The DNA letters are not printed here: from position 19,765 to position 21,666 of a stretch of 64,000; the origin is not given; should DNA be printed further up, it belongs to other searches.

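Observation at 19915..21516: Lipoprotein built almost entirely from tandem knottin-like 6-Cys modules (about 98 Cys in 533 codons)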

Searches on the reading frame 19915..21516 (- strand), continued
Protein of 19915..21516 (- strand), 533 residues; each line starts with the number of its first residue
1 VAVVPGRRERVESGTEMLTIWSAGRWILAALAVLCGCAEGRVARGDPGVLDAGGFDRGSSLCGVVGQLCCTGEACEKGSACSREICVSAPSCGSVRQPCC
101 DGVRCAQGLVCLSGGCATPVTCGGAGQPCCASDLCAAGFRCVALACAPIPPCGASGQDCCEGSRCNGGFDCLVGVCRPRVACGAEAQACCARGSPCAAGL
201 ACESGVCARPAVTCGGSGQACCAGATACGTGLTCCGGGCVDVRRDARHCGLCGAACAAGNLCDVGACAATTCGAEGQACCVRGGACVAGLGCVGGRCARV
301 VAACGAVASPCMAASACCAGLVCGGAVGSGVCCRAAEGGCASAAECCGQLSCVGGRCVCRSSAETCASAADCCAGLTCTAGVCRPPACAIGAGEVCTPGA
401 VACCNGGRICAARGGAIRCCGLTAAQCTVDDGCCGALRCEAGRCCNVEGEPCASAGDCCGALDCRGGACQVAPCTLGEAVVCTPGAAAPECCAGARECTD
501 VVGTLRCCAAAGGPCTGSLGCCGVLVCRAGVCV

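Call 33: find_related_loci(query=window:19915-21468:-, collection=genome_contigs, flank=6000)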
Query window:19915-21468:- (517 aa) in genome_contigs; peptide patterns used: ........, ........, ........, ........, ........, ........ (x = any residue, [..] = any of these).
310 stretches matched a pattern; 47 encode a relative of the query (tblastn E <= 1e-3); 47 distinct loci.
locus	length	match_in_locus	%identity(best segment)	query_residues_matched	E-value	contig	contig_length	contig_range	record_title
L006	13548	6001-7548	69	1-517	0e+0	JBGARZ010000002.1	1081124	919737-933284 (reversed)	MAG: Polyangiales bacterium isolate MAG_AAO_H10.19 AAOH10-19_opera_contig_9, whole genome shotgun sequence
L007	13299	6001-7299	36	53-516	5e-16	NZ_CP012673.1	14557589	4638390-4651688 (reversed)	Sorangium cellulosum strain So ce26 chromosome, complete genome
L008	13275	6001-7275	36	43-449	2e-15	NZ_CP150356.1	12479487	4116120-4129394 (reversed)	Sorangium sp. So ce1014 chromosome, complete genome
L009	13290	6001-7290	31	53-517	1e-13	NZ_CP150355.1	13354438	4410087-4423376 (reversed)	Sorangium sp. So ce1000 chromosome, complete genome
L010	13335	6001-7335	32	42-511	9e-13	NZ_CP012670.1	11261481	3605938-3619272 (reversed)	Sorangium cellulosum strain So ceGT47 chromosome, complete genome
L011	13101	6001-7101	31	123-512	1e-12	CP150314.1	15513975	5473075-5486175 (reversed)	Sorangium sp. So ce134 chromosome, complete genome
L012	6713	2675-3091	37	133-253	7e-9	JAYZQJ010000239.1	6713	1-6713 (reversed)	MAG: Myxococcota bacterium isolate XB_MAG420 DB_MAG420_0239, whole genome shotgun sequence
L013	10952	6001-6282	46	172-269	8e-9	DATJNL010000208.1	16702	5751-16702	MAG TPA_asm: Myxococcales bacterium isolate SMAG_U14860 k141_2522778, whole genome shotgun sequence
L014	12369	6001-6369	41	201-304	7e-9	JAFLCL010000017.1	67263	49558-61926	MAG: Deltaproteobacteria bacterium isolate UWPOB_DELTA5 gnl_X_FKCMEJAL_17, whole genome shotgun sequence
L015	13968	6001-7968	32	87-282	3e-8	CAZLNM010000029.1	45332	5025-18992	MAG TPA_asm: uncultured Myxococcales bacterium isolate SRP278314_co2_58 genome assembly, contig: NODE_1177_length_45332_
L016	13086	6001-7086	32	89-517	7e-9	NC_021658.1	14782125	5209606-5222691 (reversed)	Sorangium cellulosum So0157-2, complete sequence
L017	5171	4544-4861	40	201-307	6e-8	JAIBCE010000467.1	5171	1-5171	MAG: Sandaracinaceae bacterium isolate SSF7 NODE_357593_length_5171_cov_9.769033, whole genome shotgun sequence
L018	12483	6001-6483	37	201-348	1e-7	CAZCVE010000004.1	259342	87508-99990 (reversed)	MAG TPA_asm: uncultured Sandaracinaceae bacterium isolate SRP302895_co1_485 genome assembly, contig: NODE_69_length_2593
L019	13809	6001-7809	44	145-273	2e-7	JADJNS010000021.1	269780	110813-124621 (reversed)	MAG: Archangiaceae bacterium isolate EsbW_18-Q3-R4-48_MAXAC.252 tig00008052-10-2694790, whole genome shotgun sequence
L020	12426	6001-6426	36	149-287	2e-7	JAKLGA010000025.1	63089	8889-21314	MAG: Myxococcota bacterium isolate RA.bin29 RA.bin29_25, whole genome shotgun sequence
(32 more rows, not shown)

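Call 35: search_protein_representatives(alignment_id=A1)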
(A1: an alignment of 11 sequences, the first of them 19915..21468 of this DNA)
Query: 11 sequences, 564 profile positions. Proteins with E-value up to 0.001 (for the whole library): 2880; up to 1e-10: 532; up to 1e-30: 39. The best 150 are listed.
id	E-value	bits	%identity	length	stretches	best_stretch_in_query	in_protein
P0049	4.6e-150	517.4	-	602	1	9-563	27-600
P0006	6.0e-143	493.9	-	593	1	1-562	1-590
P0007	2.2e-119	416.1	-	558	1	9-563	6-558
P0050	1.1e-105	370.9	-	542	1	14-559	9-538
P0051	5.3e-100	352.2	-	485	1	127-561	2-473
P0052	1.6e-86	307.7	-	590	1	12-560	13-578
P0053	1.2e-85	304.8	-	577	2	37-503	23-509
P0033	1.1e-77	278.5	-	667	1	9-562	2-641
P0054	4.9e-56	207.0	-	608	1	14-558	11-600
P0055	1.9e-54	201.7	-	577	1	17-562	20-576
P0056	2.8e-51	191.3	-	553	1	5-562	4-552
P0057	4.1e-51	190.7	-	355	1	226-563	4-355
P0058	3.0e-50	187.9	-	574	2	16-403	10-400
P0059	1.5e-48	182.3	-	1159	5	77-257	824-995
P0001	1.0e-45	173.0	-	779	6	142-286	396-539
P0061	4.6e-44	167.5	-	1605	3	135-297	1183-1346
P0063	2.1e-43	165.3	-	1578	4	154-298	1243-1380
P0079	4.9e-34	134.4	-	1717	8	61-200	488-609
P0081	1.0e-32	130.0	-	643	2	329-548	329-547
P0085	7.6e-30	120.5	-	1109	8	59-138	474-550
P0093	2.7e-27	112.1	-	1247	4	111-257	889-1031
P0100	6.8e-26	107.5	-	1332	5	354-562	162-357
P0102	8.6e-26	107.2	-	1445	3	110-264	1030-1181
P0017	1.3e-23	99.9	-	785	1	310-563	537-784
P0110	1.7e-23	99.5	-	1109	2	118-386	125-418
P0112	3.5e-23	98.5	-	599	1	337-562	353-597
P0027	4.5e-23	98.2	-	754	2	143-386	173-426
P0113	6.1e-23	97.7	-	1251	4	62-488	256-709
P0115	1.1e-22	96.9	-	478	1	71-298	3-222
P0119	1.9e-22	96.1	-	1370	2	108-264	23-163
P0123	3.3e-22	95.3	-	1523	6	123-264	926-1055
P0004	6.8e-22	94.3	-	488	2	122-239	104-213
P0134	1.5e-21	93.1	-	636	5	357-525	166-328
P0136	3.0e-21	92.2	-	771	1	341-563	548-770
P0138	4.8e-21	91.5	-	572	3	122-233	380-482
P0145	2.0e-20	89.4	-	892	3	4-485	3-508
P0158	9.1e-20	87.3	-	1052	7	133-248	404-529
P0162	1.8e-19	86.3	-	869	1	142-479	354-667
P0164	2.2e-19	86.0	-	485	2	120-271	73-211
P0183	1.6e-18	83.1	-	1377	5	335-480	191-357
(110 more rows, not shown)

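Call 62: search_protein_families(library=pfam, proteins=[P0061, P0119, P0102, P0079, P0113, P0158, P0138], max_evalue=0.00001)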
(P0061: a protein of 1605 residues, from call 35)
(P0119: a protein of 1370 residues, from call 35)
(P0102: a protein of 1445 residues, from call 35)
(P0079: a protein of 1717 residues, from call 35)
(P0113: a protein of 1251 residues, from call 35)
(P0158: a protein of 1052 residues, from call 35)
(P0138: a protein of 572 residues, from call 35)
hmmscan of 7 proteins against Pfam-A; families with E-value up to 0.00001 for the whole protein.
P0061 (1605 aa): 0 families

P0119 (1370 aa): 4 families
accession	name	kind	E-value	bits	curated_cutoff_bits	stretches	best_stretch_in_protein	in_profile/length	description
PF15902.12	Sortilin-Vps10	-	2.7e-20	73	33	0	563-645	3-85/446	Sortilin, neurotensin receptor 3,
PF23416.1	DUF7107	-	1.4e-12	48.2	24.6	0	227-275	2-47/48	Domain of unknown function (DUF7107)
PF02012.26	BNR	-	5.3e-08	32.1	27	0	397-407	1-11/12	BNR/Asp-box repeat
PF15899.11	BNR_6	-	7.9e-06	25.9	27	0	609-622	1-14/14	BNR-Asp box repeat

P0102 (1445 aa): 0 families

P0079 (1717 aa): 1 family
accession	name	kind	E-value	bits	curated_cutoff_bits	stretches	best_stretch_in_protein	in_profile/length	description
PF23416.1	DUF7107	-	2e-06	28.4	24.6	0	567-610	2-47/48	Domain of unknown function (DUF7107)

P0113 (1251 aa): 0 families

P0158 (1052 aa): 1 family
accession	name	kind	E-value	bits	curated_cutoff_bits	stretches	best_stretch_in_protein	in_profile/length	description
PF00092.34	VWA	-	2.9e-16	60.6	23.8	2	829-988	2-155/174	von Willebrand factor type A domain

P0138 (572 aa): 1 family
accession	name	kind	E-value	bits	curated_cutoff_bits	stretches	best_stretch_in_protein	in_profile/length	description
PF03984.19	DUF346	-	1.5e-08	34.6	22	0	176-211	4-39/39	Repeat of unknown function (DUF346)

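Call 67: find_encoding_contigs(protein=window:19915-21468:-, flank=3000, max_places=3)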
Protein window:19915-21468:- (517 aa): 20 contigs read that carry it; 3 places shown.
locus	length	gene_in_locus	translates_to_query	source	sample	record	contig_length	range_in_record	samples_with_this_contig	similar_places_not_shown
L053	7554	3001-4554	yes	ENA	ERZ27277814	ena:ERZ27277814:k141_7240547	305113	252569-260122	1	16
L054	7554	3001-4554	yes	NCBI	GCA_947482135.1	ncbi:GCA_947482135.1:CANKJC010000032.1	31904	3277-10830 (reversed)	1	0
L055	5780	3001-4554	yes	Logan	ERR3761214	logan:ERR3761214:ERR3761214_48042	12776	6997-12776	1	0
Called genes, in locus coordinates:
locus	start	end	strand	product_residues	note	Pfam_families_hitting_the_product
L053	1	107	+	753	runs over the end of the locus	PF08298:AAA_PrkA, PF06798:PrkA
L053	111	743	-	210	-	PF14681:UPRTase, PF00156:Pribosyltran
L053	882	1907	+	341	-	PF07885:Ion_trans_2, PF02254:TrkA_N, PF02080:TrkA_C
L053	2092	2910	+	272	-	-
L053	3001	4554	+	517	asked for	-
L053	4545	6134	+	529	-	-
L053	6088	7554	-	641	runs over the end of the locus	PF00005:ABC_tran, PF02463:SMC_N (faint), PF13476:AAA_23 (faint), PF13555:AAA_29 (faint), PF13304:AAA_21 (faint), PF12848:ABC_tran_Xtn, PF00005:ABC_tran, PF16326:ABC_tran_CTD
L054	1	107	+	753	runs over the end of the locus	PF08298:AAA_PrkA, PF06798:PrkA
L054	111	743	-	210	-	PF14681:UPRTase, PF00156:Pribosyltran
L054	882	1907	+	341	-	PF07885:Ion_trans_2, PF02254:TrkA_N, PF02080:TrkA_C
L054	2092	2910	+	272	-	-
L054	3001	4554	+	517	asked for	-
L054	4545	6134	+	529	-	-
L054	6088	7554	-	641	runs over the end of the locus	PF00005:ABC_tran, PF02463:SMC_N (faint), PF13476:AAA_23 (faint), PF13555:AAA_29 (faint), PF13304:AAA_21 (faint), PF12848:ABC_tran_Xtn, PF00005:ABC_tran, PF16326:ABC_tran_CTD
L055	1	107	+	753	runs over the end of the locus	PF08298:AAA_PrkA, PF06798:PrkA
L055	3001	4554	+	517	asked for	-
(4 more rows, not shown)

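Call 68: find_encoding_contigs(protein=window:19915-21516:-, flank=3000, max_places=3)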
Protein window:19915-21516:- (533 aa): no gene with exactly this product is on record in the collection.

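Call 88: find_encoding_contigs(protein=P0001, flank=5000, max_places=1)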
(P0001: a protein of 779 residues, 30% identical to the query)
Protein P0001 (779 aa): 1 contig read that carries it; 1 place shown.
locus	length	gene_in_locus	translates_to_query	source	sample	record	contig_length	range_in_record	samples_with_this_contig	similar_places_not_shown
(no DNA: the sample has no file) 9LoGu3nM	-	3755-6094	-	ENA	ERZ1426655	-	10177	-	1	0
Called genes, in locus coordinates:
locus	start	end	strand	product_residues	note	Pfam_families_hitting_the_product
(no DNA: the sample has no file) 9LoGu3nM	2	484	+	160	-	?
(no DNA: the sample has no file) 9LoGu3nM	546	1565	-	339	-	PF01916:DS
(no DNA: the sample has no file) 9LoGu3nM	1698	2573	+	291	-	PF01259:SAICAR_synt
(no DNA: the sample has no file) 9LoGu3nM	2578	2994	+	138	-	PF00731:AIRC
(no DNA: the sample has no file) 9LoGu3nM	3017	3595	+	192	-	PF08704:GCD14, PF00398:RrnaAD, PF05175:MTS (weak), PF06325:PrmA (weak), PF13847:Methyltransf_31 (weak), PF08241:Methyltransf_11 (weak), PF13649:Methyltransf_25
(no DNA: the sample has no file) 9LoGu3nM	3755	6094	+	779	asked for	-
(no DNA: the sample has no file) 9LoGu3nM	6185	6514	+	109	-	-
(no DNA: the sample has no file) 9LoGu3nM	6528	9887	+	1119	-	-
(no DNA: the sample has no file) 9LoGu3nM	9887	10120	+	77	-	-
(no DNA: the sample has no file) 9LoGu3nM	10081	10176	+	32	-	?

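Call 89: list_cluster_members(proteins=[window:19915-21468:-, P0034, P0004, P0035])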
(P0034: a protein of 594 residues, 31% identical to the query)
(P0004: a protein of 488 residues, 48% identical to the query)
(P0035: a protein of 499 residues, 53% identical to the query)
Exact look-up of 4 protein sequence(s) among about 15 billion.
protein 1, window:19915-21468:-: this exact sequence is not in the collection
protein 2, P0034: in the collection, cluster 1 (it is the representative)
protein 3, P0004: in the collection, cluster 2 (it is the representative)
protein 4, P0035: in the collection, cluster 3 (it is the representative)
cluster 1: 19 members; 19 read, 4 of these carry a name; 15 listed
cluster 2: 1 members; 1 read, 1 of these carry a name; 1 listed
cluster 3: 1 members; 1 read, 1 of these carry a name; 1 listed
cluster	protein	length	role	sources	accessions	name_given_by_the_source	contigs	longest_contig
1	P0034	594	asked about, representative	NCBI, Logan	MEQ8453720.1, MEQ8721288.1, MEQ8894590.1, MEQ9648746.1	MAG: hypothetical protein RLO52_24855 [Sandaracinaceae bacterium]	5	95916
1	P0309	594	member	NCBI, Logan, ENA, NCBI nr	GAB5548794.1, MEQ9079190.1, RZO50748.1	MAG: hypothetical protein RLP09_35355 [Sandaracinaceae bacterium] | MAG: hypothetical protein EVA89_34080 [Sandaracinaceae bacterium]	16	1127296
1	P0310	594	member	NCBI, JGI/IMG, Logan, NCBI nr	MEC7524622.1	MAG: hypothetical protein VYE22_32380 [Myxococcota bacterium] | hypothetical protein [Myxococcota bacterium]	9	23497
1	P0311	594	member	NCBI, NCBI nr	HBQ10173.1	MAG TPA: hypothetical protein DEF51_02945 [Myxococcales bacterium] | hypothetical protein [Myxococcales bacterium]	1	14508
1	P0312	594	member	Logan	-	-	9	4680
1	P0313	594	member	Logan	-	-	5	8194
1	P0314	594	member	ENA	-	-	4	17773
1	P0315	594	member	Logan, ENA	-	-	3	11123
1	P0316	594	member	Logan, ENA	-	-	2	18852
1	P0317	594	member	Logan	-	-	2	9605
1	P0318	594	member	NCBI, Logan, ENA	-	-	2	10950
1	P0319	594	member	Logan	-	-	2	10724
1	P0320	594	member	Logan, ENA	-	-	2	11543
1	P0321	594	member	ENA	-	-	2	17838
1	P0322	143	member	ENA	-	-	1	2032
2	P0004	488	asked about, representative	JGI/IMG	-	Tol biopolymer transport system component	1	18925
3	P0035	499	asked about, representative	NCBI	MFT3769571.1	MAG: M12 family metallopeptidase [Minicystis sp.]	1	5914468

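Call 90: search_protein_families(library=pfam, proteins=[P0136, P0112, P0081, P0100, P0183, P0134, P0145, P0162, P0110], max_evalue=0.0001)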
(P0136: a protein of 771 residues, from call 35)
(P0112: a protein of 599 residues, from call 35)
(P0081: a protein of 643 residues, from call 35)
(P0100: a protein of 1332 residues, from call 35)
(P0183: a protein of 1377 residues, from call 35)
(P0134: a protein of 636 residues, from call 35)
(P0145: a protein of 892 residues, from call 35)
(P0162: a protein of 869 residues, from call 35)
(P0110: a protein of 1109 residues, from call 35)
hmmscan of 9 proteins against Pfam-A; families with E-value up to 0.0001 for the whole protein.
P0136 (771 aa): 2 families
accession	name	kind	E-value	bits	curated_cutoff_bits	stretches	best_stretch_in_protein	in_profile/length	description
PF01551.29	Peptidase_M23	-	2.9e-24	85.5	28.7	1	268-370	2-90/96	Peptidase family M23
PF16158.11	N_BRCA1_IG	-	2.5e-10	41.3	28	1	431-523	9-108/108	Ig-like domain from next to BRCA1 gene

P0112 (599 aa): 2 families
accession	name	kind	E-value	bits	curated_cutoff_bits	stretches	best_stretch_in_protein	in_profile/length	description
PF01551.29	Peptidase_M23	-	2.4e-25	89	28.7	1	89-191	2-91/96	Peptidase family M23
PF16158.11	N_BRCA1_IG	-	6e-11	43.3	28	1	241-325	9-100/108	Ig-like domain from next to BRCA1 gene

P0081 (643 aa): 2 families
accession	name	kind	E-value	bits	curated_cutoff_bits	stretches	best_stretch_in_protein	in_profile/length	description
PF01183.26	Glyco_hydro_25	-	4.3e-29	102.6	27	1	58-236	1-179/180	Glycosyl hydrolases family 25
PF07740.17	Toxin_12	-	6.6e-11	43.1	21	0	386-409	1-24/30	Ion channel inhibitory toxin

P0100 (1332 aa): 3 families
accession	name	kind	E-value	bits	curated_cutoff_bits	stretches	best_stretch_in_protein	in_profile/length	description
PF23416.1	DUF7107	-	1.5e-69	230.5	24.6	11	365-409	1-46/48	Domain of unknown function (DUF7107)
PF01223.29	Endonuclease_NS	-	1.6e-24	87.3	23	1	984-1179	20-217/223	DNA/RNA non-specific endonuclease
PF04706.18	Dickkopf_N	-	8e-05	23.3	25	0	701-721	31-51/51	Dickkopf N-terminal cysteine-rich region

P0183 (1377 aa): 0 families

P0134 (636 aa): 0 families

P0145 (892 aa): 2 families
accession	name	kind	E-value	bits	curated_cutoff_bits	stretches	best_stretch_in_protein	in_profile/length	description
PF04706.18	Dickkopf_N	-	3.6e-19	69.3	25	1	556-602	2-48/51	Dickkopf N-terminal cysteine-rich region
PF23416.1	DUF7107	-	2.8e-06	28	24.6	0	96-140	1-43/48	Domain of unknown function (DUF7107)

P0162 (869 aa): 2 families
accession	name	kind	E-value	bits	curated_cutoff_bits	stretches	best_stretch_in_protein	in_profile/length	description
PF13620.12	CarboxypepD_reg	-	5.4e-16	59.2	32.3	1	198-279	2-81/82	Carboxypeptidase regulatory-like domain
PF13715.12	CarbopepD_reg_2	-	3.5e-05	24.2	32.2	0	34-77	2-46/88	CarboxypepD_reg-like domain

P0110 (1109 aa): 0 families
